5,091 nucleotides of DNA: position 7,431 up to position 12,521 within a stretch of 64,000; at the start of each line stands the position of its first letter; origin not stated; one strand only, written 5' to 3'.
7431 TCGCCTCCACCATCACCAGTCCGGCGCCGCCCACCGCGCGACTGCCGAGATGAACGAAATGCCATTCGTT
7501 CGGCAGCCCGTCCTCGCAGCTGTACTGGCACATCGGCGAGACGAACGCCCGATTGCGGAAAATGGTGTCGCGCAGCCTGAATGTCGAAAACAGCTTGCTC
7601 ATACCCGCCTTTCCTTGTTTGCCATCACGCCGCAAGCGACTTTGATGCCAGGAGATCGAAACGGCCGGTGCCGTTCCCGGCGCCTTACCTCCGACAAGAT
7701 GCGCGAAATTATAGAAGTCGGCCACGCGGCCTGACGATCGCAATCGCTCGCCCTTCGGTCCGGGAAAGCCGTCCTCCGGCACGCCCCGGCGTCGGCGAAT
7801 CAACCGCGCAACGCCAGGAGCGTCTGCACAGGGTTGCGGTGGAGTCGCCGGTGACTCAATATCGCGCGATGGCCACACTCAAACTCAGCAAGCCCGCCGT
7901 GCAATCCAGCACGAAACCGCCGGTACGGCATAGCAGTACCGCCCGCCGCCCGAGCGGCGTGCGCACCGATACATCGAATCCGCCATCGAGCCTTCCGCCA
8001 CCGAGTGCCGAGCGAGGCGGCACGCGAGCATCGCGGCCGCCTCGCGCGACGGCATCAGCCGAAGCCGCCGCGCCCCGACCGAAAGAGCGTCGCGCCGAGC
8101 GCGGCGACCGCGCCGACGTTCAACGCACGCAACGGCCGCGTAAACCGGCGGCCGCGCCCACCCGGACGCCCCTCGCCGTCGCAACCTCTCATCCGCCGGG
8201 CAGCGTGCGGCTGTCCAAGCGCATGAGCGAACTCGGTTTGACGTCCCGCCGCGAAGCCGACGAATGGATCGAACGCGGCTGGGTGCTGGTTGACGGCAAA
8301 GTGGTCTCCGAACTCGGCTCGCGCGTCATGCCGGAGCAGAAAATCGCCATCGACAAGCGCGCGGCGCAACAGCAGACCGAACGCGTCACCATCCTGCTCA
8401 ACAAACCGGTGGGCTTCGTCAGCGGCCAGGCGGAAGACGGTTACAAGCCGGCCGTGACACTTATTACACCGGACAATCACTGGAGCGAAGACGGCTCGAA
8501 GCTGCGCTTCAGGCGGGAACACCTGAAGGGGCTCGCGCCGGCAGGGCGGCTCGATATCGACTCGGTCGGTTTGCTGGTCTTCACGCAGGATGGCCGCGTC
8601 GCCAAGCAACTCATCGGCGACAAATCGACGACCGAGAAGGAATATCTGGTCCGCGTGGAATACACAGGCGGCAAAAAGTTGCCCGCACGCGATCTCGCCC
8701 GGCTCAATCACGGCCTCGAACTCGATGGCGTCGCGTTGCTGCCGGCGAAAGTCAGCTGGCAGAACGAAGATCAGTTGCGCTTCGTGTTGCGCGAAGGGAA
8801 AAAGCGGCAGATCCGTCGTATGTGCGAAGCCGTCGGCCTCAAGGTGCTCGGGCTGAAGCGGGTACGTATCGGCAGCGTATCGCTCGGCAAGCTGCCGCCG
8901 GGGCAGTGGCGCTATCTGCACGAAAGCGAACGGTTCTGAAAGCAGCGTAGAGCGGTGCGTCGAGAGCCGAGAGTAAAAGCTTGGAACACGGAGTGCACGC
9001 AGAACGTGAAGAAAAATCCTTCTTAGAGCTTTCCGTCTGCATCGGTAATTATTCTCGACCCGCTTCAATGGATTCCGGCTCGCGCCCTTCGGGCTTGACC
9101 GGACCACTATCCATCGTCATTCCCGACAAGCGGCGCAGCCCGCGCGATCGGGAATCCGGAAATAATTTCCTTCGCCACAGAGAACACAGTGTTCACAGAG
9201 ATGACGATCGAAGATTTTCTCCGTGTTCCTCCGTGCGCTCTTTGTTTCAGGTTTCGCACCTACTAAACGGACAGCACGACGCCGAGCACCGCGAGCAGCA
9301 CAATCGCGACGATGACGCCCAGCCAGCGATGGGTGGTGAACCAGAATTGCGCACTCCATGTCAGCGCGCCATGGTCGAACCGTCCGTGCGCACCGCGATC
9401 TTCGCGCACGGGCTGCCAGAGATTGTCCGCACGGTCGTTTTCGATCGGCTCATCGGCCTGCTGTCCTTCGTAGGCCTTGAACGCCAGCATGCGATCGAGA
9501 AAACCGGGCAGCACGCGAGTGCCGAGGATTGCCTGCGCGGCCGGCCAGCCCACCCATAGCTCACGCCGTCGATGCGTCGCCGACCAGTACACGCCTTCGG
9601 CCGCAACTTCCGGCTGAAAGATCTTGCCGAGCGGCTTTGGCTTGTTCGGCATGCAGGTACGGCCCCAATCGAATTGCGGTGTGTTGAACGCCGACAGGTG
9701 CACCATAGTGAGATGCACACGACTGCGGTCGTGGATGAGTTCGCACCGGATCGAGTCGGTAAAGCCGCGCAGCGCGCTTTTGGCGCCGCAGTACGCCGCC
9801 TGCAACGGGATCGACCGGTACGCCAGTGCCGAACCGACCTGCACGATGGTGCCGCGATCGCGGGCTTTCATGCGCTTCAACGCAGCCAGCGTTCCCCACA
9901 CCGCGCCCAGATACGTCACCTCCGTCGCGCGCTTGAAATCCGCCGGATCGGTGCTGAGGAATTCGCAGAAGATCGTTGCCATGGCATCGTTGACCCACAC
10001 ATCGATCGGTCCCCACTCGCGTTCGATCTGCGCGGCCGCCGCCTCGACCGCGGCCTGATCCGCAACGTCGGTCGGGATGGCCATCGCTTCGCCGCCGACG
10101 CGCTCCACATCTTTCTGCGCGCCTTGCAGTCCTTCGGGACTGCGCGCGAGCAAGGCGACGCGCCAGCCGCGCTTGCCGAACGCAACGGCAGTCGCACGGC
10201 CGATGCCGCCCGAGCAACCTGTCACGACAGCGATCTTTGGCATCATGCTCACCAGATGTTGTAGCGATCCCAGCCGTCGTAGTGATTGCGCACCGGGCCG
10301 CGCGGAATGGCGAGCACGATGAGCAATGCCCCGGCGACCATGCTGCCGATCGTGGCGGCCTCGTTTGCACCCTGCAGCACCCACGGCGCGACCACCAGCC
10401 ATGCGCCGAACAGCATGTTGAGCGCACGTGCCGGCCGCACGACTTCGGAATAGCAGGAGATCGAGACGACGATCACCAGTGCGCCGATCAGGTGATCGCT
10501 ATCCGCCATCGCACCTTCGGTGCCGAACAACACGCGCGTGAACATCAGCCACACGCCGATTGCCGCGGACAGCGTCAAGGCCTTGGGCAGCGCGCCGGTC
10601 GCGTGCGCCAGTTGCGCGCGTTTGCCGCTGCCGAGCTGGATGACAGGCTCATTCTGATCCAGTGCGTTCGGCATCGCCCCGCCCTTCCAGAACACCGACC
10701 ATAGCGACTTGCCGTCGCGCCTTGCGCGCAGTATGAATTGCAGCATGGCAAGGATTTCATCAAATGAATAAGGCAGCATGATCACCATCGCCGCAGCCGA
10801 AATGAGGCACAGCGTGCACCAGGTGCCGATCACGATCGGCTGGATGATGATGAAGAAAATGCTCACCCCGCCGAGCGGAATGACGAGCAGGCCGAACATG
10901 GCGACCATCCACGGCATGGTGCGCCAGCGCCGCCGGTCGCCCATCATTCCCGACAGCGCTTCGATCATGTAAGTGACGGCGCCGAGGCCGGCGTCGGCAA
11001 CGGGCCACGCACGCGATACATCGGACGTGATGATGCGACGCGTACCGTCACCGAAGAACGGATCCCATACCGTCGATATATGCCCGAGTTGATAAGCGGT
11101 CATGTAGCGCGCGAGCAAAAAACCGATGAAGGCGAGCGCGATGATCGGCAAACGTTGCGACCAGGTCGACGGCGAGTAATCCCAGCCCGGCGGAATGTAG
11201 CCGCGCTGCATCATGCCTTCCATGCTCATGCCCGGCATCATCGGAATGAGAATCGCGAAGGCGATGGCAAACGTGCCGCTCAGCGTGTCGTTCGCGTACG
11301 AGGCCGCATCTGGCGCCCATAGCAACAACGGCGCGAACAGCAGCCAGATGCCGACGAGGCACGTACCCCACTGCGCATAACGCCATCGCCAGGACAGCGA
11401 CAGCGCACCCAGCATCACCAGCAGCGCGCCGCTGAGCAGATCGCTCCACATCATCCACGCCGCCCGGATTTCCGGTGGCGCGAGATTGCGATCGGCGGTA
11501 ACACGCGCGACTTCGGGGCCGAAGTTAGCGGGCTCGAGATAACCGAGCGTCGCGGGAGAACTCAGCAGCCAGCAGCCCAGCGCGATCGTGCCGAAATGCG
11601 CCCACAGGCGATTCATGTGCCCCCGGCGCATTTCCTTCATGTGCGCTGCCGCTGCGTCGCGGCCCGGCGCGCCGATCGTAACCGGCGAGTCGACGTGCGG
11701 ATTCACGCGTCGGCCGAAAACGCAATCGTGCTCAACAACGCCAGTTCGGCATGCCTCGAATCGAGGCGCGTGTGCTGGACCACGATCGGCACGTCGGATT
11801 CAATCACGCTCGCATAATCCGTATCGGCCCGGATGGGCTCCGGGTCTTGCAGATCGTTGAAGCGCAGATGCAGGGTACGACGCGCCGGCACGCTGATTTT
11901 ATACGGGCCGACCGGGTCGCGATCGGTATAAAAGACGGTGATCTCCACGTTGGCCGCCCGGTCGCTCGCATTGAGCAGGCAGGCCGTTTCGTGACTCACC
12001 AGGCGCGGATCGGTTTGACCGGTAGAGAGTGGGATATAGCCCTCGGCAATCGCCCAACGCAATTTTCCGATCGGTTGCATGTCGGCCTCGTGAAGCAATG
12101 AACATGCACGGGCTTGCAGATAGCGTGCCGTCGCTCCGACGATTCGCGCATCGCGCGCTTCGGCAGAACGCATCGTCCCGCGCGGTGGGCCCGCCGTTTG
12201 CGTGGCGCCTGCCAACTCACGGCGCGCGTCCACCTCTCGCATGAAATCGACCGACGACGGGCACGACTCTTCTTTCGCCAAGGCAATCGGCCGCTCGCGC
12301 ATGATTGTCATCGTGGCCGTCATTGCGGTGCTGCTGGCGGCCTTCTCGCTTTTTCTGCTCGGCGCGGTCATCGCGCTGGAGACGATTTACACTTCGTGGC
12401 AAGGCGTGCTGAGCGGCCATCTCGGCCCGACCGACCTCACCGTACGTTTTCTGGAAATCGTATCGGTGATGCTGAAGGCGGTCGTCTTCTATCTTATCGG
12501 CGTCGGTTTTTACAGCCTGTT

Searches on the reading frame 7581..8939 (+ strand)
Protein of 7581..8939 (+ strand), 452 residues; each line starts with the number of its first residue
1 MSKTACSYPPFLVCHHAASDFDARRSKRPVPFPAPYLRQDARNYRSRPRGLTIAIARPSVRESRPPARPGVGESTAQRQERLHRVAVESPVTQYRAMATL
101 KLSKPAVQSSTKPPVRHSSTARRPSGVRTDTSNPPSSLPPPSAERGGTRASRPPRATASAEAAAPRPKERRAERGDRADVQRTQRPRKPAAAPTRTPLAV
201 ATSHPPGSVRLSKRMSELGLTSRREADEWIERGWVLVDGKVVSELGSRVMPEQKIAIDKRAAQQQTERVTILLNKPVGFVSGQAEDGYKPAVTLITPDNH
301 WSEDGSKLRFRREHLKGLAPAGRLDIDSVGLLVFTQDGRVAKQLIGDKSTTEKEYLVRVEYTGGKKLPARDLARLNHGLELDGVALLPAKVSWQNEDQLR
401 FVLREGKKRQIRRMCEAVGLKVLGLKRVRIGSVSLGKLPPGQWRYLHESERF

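Call 24: search_protein_families(library=pfam, proteins=[window:7581-8939:+], max_evalue=0.00001)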
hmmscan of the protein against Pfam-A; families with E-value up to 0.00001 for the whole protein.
window:7581-8939:+ (452 aa): 2 families
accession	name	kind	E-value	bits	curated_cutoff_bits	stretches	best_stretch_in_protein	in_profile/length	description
PF00849.27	PseudoU_synth_2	-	1.5e-13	51.6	26.8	1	271-417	3-152/152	RNA pseudouridylate synthase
PF01479.30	S4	-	3.1e-07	30.5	22.8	1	209-252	1-45/48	S4 domain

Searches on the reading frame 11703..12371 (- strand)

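Call 24: search_protein_families(library=pfam, proteins=[window:11703-12371:-], max_evalue=0.00001)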
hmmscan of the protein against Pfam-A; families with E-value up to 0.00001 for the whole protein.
window:11703-12371:- (222 aa): 1 family
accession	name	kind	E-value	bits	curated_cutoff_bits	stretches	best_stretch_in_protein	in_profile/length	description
PF07100.16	ASRT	-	3.9e-52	175.7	25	1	101-218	1-118/119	Anabaena sensory rhodopsin transducer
